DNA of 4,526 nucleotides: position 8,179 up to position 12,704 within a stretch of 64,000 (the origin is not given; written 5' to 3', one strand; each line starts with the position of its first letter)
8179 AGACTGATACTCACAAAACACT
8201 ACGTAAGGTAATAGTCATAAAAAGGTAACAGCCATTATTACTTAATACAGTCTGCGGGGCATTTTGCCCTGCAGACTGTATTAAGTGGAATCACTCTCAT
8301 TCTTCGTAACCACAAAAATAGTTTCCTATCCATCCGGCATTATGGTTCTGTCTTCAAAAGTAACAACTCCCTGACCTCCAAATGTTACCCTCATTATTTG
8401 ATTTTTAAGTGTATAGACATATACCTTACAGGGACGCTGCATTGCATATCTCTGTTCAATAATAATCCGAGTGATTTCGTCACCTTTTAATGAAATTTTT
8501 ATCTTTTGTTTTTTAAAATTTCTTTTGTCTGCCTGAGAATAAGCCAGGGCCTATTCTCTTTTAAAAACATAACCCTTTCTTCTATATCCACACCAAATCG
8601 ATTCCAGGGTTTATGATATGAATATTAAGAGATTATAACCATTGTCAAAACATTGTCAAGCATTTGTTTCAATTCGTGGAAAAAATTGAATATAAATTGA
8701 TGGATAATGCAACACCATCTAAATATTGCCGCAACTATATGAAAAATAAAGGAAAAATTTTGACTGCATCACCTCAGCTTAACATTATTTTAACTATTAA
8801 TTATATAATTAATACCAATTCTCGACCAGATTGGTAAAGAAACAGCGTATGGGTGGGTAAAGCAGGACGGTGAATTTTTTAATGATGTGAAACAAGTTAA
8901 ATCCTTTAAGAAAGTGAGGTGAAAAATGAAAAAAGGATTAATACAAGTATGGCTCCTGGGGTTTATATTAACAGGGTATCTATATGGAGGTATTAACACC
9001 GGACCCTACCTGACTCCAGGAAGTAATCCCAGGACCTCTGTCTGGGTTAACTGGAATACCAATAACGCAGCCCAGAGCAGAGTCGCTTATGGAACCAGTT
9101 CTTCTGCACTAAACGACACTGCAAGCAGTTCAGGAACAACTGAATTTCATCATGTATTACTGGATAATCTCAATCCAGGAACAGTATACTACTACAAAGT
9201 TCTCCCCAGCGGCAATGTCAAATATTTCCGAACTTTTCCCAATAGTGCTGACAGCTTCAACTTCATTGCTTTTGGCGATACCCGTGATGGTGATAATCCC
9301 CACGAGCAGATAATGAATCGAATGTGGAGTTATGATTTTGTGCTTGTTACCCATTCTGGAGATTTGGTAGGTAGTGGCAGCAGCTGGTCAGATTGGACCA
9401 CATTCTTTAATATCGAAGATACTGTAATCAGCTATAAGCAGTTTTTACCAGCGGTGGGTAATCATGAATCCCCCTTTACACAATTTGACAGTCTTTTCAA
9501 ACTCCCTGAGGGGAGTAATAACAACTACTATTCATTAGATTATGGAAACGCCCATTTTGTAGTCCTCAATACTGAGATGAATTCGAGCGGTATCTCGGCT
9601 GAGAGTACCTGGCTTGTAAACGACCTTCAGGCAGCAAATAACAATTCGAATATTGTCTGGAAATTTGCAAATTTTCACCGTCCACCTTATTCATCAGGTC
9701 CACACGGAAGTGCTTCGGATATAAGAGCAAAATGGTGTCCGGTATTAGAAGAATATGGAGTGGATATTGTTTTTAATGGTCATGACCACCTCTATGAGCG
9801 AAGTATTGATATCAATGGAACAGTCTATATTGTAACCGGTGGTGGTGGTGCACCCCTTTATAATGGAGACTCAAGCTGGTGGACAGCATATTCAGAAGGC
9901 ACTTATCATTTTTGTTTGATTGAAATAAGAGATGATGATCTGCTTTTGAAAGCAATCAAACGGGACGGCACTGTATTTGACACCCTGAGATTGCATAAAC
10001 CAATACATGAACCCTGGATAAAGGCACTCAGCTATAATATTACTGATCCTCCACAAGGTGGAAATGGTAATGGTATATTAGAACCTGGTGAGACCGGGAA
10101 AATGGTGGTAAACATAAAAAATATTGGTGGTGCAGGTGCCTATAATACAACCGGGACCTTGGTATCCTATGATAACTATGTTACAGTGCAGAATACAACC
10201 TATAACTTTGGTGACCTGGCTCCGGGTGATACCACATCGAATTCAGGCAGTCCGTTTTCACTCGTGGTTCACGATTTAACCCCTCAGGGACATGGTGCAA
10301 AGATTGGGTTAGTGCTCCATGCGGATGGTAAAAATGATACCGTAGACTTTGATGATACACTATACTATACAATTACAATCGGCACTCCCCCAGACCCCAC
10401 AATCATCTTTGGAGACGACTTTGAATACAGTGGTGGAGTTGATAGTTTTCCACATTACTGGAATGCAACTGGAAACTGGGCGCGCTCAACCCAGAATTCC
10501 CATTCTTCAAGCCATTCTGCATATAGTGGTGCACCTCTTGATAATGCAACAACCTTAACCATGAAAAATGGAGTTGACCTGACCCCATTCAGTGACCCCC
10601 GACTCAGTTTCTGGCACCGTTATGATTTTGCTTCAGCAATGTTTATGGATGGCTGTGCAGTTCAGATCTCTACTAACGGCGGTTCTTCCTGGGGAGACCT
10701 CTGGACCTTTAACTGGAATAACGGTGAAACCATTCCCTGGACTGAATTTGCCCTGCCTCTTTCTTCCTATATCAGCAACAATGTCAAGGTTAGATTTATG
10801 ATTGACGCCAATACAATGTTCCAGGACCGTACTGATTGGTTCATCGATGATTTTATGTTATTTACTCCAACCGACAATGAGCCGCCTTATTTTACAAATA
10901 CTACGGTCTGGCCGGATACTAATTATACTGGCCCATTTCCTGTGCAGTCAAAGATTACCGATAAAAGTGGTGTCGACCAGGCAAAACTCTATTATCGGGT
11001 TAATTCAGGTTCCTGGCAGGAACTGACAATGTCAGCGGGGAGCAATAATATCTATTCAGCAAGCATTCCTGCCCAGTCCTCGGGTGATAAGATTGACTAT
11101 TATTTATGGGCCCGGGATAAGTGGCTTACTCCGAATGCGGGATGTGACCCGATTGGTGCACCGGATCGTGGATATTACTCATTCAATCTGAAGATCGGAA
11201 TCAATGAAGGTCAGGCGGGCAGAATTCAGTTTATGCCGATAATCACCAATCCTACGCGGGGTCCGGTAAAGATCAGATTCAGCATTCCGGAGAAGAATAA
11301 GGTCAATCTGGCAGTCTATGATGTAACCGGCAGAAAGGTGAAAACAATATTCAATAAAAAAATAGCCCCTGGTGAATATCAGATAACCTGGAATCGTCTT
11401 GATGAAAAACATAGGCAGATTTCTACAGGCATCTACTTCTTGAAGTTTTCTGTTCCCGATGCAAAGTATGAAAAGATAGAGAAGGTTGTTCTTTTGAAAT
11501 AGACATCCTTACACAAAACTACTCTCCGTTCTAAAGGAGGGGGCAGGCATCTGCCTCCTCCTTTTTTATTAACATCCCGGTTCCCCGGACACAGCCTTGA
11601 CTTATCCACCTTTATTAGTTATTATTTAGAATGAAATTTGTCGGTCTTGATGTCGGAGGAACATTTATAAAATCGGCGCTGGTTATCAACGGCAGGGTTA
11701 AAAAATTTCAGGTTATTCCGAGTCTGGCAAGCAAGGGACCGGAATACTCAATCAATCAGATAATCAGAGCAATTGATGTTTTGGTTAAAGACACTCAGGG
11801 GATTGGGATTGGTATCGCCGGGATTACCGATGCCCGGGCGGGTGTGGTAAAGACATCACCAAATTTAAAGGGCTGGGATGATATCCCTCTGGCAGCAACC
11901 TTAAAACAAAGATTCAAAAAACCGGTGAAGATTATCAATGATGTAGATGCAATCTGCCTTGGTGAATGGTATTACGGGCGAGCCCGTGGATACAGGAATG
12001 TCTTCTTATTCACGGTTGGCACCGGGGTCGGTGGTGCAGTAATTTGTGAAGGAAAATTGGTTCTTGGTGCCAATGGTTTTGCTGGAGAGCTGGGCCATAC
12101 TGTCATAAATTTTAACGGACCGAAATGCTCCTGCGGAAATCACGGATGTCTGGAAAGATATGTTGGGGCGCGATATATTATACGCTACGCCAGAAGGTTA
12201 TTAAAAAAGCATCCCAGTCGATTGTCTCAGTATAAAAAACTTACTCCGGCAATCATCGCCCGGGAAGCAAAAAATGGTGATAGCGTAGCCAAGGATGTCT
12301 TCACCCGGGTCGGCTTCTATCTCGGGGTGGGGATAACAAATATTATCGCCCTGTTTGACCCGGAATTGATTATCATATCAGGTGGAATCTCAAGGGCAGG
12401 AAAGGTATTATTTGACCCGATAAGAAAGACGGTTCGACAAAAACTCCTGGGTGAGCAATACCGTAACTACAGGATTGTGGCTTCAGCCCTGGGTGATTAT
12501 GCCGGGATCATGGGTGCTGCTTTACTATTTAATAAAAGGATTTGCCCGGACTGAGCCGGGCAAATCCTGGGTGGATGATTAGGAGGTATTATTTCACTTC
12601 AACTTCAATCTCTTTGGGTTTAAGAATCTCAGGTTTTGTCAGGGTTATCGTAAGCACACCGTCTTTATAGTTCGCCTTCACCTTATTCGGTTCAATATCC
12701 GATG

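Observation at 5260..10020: Tandem partial duplication carrying two T9SS-secreted metallophosphatases, their control region and a relic of the regulator gene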

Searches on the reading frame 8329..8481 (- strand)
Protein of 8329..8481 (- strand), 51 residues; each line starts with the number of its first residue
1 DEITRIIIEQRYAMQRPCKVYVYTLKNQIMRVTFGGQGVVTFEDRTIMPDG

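Call 61: search_protein_families(library=pfam, proteins=[window:8329-8481:-], max_evalue=1)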
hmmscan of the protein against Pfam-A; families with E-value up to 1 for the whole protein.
seq(51 aa): 0 families

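Call 67: search_protein_representatives(protein=window:8329-8481:-)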
Query: 51 residues. Proteins with E-value up to 0.001 (for the whole library): 3; up to 1e-10: 0; up to 1e-30: 0. The best 3 are listed.
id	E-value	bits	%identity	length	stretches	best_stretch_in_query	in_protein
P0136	1.1e-07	47.0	-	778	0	-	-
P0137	2.0e-05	40.0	60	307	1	3-44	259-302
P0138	8.6e-04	34.9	41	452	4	9-31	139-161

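Call 68: search_protein_families(library=pfam, proteins=[P0137, P0136, P0138], max_evalue=0.001)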
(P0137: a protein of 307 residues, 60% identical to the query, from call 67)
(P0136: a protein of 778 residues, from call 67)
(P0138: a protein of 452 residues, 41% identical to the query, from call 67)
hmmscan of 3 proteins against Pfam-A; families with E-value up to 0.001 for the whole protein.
P0137 (307 aa): 1 family
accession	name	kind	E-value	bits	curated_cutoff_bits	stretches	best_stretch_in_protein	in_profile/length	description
PF02567.21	PhzC-PhzF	-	9.8e-46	156.9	27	1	9-302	1-281/281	Phenazine biosynthesis-like protein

P0136 (778 aa): 2 families
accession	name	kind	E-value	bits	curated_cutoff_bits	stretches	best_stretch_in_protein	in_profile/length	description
PF24670.1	DUF7653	-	8.8e-12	45.7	27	0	698-735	83-120/125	Domain of unknown function (DUF7653)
PF16716.10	BST2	-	1.8e-09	38.6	27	0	687-706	18-37/91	Bone marrow stromal antigen 2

P0138 (452 aa): 4 families
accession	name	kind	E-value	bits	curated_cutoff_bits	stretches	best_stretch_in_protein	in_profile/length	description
PF24335.1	DUF7503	-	1.6e-09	37.6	27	0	108-129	7-28/42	Family of unknown function (DUF7503)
PF04444.19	Dioxygenase_N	-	1.2e-06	28.7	27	0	33-50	15-32/75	Catechol dioxygenase N terminus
PF16772.10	TERF2_RBM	-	5.2e-05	23.1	27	0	403-415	1-13/41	Telomeric repeat-binding factor 2 Rap1-binding motif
PF19480.5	DUF6016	-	0.00022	22.1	27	0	128-151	99-122/141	Domain of unknown function (DUF6016)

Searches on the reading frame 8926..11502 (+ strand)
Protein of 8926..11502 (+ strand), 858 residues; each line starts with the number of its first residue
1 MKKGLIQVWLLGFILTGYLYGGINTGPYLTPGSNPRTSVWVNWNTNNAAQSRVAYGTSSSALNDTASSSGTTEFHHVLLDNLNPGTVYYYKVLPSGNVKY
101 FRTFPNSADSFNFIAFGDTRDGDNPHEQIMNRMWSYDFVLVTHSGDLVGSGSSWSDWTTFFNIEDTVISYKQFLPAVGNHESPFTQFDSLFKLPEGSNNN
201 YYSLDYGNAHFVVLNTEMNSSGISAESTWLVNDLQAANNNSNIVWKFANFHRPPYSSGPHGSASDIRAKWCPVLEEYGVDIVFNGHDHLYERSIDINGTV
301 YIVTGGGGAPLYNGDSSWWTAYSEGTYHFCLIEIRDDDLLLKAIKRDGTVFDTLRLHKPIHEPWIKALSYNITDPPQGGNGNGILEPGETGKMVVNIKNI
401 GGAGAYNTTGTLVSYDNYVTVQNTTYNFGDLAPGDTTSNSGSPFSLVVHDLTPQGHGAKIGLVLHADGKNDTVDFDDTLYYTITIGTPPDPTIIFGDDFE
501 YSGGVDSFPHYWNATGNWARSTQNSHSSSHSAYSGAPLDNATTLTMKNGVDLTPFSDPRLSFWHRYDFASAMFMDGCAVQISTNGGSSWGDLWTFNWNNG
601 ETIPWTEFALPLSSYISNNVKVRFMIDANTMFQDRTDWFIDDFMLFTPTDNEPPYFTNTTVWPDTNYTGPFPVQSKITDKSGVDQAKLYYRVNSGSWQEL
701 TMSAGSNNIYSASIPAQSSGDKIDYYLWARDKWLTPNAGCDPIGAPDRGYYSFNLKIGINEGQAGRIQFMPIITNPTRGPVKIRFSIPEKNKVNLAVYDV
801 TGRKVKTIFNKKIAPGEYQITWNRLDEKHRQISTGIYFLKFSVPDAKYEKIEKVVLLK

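Call 5: search_protein_families(library=pfam, proteins=[window:8926-11502:+], max_evalue=0.01)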
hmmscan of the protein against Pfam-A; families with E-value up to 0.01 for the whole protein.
window:8926-11502:+ (858 aa): 6 families
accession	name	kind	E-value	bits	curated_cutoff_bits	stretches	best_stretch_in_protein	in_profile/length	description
PF16656.11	Pur_ac_phosph_N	-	2.6e-13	50.8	30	1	27-96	4-82/93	Purple acid Phosphatase, N-terminal domain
PF00149.33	Metallophos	-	7.3e-13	49.8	21.5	1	113-289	3-190/191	Calcineurin-like phosphoesterase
PF18962.6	Por_Secre_tail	-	1.5e-05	25.6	27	1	775-847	4-68/75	Secretion system C-terminal sorting domain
PF13860.13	FlgD_ig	-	5e-05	23.6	27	1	780-840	11-72/79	FlgD Ig-like domain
PF22184.2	CBM_56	-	0.0019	18.8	27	1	682-726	20-63/75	Carbohydrate binding module family 56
PF07705.17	CARDB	-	0.0075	16.9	22.7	0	385-440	15-66/101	CARDB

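Call 41: search_solved_structures(query=window:8926-11502:+, max_evalue=0.1)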
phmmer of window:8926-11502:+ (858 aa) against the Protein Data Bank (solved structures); distinct sequences matched with E-value up to 0.1: 13.
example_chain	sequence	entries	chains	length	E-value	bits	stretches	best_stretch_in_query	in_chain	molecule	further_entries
6gja_A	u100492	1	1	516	2.8e-13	52.1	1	183-308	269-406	Purple acid phosphatase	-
6git_A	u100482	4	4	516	3.1e-13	52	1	183-308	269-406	Purple acid phosphatase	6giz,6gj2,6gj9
2qfp_A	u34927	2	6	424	3.3e-12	48.5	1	34-315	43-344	Purple acid phosphatase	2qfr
6hwr_D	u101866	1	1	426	4e-12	48.3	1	34-314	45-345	Fe(3+)-Zn(2+) purple acid phosphatase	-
4dhl_A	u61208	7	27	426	4.2e-12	48.2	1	34-315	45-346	Purple acid phosphatase | Fe(3+)-Zn(2+) purple acid phosphatase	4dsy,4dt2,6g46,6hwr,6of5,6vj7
8brn_A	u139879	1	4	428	4.3e-12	48.2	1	34-315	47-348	Fe(3+)-Zn(2+) purple acid phosphatase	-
1kbp_A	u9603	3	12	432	4.8e-12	48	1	34-315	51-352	PURPLE ACID PHOSPHATASE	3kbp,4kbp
6ofd_A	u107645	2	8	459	5.6e-12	47.8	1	34-315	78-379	Fe(3+)-Zn(2+) purple acid phosphatase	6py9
1xzw_A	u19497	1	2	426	2.6e-11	45.6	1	32-313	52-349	purple acid phosphatase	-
1qfc_A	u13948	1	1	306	0.00029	22.3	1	211-308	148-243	PROTEIN (PURPLE ACID PHOSPHATASE)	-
1qhw_A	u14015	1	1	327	0.00033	22.1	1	211-308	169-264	PROTEIN (PURPLE ACID PHOSPHATASE)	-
2bq8_X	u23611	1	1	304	0.00059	21.2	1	226-308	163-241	TARTRATE-RESISTANT ACID PHOSPHATASE TYPE 5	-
1war_A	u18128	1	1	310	0.00062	21.2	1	226-308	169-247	HUMAN PURPLE ACID PHOSPHATASE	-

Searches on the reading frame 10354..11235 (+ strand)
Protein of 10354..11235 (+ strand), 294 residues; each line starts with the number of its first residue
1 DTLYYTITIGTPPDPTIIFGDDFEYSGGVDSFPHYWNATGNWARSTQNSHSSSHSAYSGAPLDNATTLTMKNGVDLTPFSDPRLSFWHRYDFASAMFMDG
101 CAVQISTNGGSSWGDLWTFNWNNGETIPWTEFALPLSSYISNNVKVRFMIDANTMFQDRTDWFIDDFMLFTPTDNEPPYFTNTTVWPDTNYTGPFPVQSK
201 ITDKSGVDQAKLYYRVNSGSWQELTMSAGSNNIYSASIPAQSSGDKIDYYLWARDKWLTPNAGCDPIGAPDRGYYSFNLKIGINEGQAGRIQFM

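Call 74: find_homologous_proteins(query=window:10354-11235:+, max_evalue=1e-10)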
Query window:10354-11235:+ (294 aa): 4 proteins with E <= 1e-10 among 330 candidates.
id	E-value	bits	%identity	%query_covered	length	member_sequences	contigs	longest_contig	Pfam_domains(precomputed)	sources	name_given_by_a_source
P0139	3.9e-75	271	58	70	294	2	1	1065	PF18962.8,PF13860.13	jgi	-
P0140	1.9e-63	233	62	54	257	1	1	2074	PF13860.13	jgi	jgi:hypothetical protein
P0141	2.3e-56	210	59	51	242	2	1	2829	PF13860.13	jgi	jgi:hypothetical protein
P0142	3.4e-17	81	39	42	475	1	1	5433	PF18962.8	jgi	jgi:hypothetical protein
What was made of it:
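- Tried and rejected: It returned only four short fragments (call 74).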

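Call 89: predict_structure(alignment_id=A6)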
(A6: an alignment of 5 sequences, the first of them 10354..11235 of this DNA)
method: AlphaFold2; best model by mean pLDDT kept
length: 294 residues; sequences in the alignment: 5
mean_pLDDT: 47.1   pTM: 0.39
mean pLDDT of the five models: 47.1, 45.9, 43.5, 41.2, 40.1
residues with pLDDT >= 90: 18; 70-90: 55; 50-70: 15; < 50: 206
segments of 3 or more residues with pLDDT < 50: 1-177, 257-272, 282-294
pLDDT, mean of each block of 10 residues (from residue 1): 24 30 34 38 40 31 23 21 28 29 43 43 33 32 39 30 27 43 83 88 66 85 87 91 88 54 33 73 39 30
secondary structure, 60 per line:
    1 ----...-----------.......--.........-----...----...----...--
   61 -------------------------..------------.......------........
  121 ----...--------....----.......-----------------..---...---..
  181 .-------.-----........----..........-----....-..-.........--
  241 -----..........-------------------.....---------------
elements in order: E5-7 E19-25 E28-36 E42-44 E49-51 E100-106 E113-120 E125-127 H136-139 E144-150 E179-181 E195-202 E207-216 E222-225 E233-238 E246-255 E275-279
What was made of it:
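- Tried and rejected: The AF2 model was unusable (pLDDT 47; call 89).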

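Call 91: search_protein_families(library=pfam, proteins=[window:10354-11235:+], max_evalue=1)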
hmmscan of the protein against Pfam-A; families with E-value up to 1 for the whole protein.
window:10354-11235:+ (294 aa): 2 families
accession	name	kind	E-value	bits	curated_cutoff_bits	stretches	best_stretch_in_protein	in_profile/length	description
PF22184.2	CBM_56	-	0.00036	21.2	27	1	206-250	20-63/75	Carbohydrate binding module family 56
PF21471.3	Reelin_subrepeat-B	-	0.0035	17.6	27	1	100-168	59-125/127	Reelin subrepeat B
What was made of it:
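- Tried and rejected: Pfam gave only sub-threshold Reelin_subrepeat-B and CBM_56 hits (call 91).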

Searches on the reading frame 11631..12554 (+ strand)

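Call 5: search_protein_families(library=pfam, proteins=[window:11631-12554:+], max_evalue=0.01)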
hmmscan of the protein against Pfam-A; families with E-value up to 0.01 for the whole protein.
window:11631-12554:+ (307 aa): 2 families
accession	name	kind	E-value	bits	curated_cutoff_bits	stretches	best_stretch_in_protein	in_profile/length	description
PF00480.26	ROK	-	1.1e-69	235.6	22.9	1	4-302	2-293/294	ROK family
PF01869.26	BcrAD_BadFG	-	0.0035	17.4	31.5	0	201-299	177-270/271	BadF/BadG/BcrA/BcrD ATPase family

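Call 61: search_protein_families(library=pfam, proteins=[window:11631-12554:+], max_evalue=1)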
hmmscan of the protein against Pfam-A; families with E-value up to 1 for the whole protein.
window:11631-12554:+ (307 aa): 2 families
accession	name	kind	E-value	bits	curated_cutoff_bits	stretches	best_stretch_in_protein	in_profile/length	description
PF00480.26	ROK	-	1.1e-69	235.6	22.9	1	4-302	2-293/294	ROK family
PF01869.26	BcrAD_BadFG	-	0.0035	17.4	31.5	1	201-299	177-270/271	BadF/BadG/BcrA/BcrD ATPase family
